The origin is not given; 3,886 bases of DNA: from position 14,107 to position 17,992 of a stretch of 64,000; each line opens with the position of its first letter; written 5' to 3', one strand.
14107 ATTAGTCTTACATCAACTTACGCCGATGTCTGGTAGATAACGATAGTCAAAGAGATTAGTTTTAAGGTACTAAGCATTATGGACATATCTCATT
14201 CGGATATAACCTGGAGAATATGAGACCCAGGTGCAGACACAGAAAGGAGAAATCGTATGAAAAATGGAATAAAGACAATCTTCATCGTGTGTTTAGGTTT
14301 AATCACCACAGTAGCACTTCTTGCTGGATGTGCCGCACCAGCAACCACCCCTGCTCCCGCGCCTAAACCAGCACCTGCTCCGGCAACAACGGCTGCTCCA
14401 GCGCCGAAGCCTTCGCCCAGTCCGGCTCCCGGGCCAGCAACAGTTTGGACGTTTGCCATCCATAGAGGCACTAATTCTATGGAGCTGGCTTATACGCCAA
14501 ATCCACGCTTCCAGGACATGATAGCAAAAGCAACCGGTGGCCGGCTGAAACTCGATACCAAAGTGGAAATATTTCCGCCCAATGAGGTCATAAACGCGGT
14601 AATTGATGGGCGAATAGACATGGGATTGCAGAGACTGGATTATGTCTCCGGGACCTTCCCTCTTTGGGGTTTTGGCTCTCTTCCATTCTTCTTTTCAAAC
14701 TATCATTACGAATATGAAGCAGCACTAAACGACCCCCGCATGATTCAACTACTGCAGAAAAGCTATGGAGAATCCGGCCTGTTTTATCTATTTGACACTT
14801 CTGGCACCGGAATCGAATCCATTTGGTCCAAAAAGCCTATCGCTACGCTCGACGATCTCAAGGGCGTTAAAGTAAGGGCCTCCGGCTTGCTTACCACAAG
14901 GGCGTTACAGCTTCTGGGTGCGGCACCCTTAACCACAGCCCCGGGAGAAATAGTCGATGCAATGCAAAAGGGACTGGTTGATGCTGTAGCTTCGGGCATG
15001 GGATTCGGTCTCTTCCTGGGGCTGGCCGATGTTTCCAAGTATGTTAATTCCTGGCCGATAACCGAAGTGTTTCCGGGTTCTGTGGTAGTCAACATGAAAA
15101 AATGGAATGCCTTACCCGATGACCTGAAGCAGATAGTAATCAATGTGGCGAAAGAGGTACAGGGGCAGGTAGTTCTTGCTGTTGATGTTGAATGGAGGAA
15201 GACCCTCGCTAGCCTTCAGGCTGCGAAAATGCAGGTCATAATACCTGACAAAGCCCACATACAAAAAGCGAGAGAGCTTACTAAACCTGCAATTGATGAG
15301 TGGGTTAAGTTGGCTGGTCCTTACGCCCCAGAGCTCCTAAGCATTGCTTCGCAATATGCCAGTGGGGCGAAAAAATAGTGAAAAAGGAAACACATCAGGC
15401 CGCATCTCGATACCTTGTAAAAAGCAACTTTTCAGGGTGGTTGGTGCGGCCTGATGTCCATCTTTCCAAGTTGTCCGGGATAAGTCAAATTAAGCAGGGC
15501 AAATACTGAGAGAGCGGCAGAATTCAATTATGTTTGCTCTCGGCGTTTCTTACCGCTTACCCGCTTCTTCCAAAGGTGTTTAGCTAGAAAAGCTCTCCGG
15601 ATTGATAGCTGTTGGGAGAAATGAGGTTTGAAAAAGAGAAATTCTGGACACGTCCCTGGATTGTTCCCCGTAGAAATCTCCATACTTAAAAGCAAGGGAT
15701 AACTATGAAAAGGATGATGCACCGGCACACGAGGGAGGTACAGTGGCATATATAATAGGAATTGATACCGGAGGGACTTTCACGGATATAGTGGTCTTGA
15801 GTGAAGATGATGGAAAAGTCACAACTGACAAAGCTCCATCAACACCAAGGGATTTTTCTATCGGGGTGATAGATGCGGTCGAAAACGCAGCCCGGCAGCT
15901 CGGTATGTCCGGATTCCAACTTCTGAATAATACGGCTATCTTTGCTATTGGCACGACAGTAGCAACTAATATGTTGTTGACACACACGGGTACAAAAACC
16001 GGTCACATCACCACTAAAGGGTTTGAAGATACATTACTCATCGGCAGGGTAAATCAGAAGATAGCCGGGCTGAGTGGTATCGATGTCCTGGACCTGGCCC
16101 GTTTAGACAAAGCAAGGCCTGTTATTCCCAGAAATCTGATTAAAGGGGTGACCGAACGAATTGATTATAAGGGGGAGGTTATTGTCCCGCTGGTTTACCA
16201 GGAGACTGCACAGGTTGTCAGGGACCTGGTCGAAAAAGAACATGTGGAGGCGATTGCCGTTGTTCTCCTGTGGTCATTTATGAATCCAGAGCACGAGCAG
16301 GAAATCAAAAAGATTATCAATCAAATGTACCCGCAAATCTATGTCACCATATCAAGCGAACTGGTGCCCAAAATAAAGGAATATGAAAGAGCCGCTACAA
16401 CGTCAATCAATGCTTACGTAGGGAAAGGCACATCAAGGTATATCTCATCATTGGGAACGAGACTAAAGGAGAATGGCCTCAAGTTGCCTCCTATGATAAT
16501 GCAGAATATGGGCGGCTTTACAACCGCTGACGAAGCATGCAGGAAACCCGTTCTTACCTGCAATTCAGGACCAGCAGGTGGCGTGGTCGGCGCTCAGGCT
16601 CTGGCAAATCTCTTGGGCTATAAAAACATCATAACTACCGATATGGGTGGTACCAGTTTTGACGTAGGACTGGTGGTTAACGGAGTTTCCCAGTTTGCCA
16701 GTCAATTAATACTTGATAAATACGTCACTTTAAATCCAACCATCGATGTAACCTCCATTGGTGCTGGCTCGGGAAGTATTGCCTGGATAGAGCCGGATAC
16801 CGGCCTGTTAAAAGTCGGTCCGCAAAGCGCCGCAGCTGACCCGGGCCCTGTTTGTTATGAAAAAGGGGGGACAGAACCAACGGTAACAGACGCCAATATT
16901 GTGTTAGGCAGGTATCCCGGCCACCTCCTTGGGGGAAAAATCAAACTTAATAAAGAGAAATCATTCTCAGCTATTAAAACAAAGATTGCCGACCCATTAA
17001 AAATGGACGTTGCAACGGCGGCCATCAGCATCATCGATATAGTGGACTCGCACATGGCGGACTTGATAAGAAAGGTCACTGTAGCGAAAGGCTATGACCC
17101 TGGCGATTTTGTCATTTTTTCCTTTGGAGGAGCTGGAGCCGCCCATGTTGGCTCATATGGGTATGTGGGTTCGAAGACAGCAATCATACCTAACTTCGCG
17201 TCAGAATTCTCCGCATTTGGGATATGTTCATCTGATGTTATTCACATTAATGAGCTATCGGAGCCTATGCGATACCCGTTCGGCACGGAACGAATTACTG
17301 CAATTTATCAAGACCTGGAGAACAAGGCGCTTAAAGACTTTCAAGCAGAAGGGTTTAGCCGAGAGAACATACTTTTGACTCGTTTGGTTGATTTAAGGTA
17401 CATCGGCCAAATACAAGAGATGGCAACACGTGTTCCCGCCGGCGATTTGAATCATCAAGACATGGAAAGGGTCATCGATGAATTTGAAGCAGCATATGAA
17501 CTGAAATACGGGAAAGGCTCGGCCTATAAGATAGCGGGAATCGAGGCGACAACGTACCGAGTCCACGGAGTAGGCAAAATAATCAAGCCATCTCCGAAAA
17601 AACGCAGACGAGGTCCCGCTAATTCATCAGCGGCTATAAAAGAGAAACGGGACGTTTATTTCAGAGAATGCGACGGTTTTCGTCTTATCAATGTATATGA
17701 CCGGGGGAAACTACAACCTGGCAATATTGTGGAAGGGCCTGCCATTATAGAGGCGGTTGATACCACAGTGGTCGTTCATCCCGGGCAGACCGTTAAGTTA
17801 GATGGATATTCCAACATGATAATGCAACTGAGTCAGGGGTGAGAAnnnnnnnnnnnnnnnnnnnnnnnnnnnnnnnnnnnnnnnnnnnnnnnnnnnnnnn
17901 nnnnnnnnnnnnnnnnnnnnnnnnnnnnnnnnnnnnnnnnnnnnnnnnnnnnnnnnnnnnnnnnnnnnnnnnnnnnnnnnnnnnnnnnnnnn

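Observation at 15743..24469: Eight-gene operon joining an ATP-dependent HyuA/HyuB/gamma carboxylase-like enzyme to a UbiD, two isochorismatase-fold proteins, an Isf-like flavoprotein and a nitroreductase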

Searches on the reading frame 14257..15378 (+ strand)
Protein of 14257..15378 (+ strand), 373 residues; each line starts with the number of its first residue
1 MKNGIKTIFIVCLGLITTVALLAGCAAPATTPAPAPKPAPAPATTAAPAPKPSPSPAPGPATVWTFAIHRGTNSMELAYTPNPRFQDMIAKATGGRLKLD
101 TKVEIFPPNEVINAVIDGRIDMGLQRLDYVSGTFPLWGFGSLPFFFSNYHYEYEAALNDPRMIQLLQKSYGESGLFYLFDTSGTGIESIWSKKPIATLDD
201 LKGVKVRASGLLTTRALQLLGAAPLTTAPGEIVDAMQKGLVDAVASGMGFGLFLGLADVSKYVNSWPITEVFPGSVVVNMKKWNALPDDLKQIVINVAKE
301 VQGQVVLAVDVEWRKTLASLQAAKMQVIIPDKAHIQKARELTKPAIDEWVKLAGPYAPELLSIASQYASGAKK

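Call 7: search_protein_families(library=pfam, proteins=[window:14257-15378:+])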
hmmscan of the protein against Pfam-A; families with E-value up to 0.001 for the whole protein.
window:14257-15378:+ (373 aa): 1 family
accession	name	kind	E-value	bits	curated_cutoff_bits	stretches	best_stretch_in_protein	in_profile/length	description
PF03480.18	DctP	-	1.9e-35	123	23.4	1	84-349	17-283/286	Bacterial extracellular solute-binding protein, family 7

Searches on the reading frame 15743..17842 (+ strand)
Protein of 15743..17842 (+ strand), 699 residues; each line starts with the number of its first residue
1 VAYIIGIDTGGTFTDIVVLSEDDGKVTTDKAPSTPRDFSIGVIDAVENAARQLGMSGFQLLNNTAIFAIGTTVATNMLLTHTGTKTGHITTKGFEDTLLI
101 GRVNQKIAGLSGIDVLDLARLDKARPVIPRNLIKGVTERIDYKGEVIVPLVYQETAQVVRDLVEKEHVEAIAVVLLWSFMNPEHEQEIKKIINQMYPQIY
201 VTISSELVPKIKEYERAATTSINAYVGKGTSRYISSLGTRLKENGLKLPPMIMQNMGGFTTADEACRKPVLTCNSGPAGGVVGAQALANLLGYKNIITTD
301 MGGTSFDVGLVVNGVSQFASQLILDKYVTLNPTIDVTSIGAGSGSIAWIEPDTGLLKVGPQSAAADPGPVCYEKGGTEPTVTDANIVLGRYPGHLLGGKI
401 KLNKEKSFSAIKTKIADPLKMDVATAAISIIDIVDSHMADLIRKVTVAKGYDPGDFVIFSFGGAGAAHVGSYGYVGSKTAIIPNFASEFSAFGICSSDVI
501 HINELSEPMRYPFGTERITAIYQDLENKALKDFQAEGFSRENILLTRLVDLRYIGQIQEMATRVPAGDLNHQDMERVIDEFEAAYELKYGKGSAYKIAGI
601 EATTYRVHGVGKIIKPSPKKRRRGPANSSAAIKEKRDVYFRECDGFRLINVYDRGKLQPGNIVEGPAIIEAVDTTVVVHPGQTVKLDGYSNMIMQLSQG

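Call 3: search_protein_families(library=pfam, proteins=[window:15743-17842:+])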
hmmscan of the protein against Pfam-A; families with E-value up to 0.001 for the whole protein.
window:15743-17842:+ (699 aa): 3 families
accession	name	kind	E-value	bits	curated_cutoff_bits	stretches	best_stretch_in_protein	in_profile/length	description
PF01968.24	Hydantoinase_A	-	5.4e-80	269.2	22.9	1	216-501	1-289/291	Hydantoinase/oxoprolinase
PF05378.19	Hydant_A_N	-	3.1e-42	144.7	25.2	1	5-195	2-175/176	Hydantoinase/oxoprolinase N-terminal region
PF19278.4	Hydant_A_C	-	1.7e-32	112.8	21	1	516-689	12-185/193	Hydantoinase/oxoprolinase C-terminal domain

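Call 4: search_protein_families(library=ncbifam, proteins=[window:15743-17842:+])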
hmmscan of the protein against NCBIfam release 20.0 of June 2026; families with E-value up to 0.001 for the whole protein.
window:15743-17842:+ (699 aa): 3 families
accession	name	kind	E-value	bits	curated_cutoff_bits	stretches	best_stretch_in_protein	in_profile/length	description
NF050156.1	CapLactmsAlpCapA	equivalog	2e-167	558.5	1000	1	3-690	1-681/689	caprolactamase subunit alpha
NF042975.2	AcphenoCarb_ApcC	equivalog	2.6e-135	452.4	1500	1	5-695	11-710/733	acetophenone carboxylase subunit gamma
NF042960.1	AcphenoCarb_ApcA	equivalog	1.1e-66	225.5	1250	2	158-695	129-656/658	acetophenone carboxylase subunit alpha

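Call 9: search_solved_structures(query=window:15743-17842:+)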
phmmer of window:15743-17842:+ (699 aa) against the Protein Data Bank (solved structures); distinct sequences matched with E-value up to 0.001: 6.
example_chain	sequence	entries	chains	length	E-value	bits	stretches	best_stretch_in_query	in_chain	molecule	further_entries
5l9w_B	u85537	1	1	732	5.1e-121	408.2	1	5-694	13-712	Acetophenone carboxylase gamma subunit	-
6yra_A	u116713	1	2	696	2.4e-118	399.4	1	3-688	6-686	5-oxoprolinase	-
7hk5_A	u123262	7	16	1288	6.1e-117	394.8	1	5-694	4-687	N-methylhydantoinase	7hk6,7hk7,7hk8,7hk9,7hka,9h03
5svb_B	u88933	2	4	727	3.6e-106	359.2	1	3-690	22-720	Acetone carboxylase beta subunit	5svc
5m45_B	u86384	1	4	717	1.7e-105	356.9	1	3-690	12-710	Acetone carboxylase beta subunit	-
5l9w_b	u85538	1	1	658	2e-50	175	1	3-694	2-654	Acetophenone carboxylase alpha subunit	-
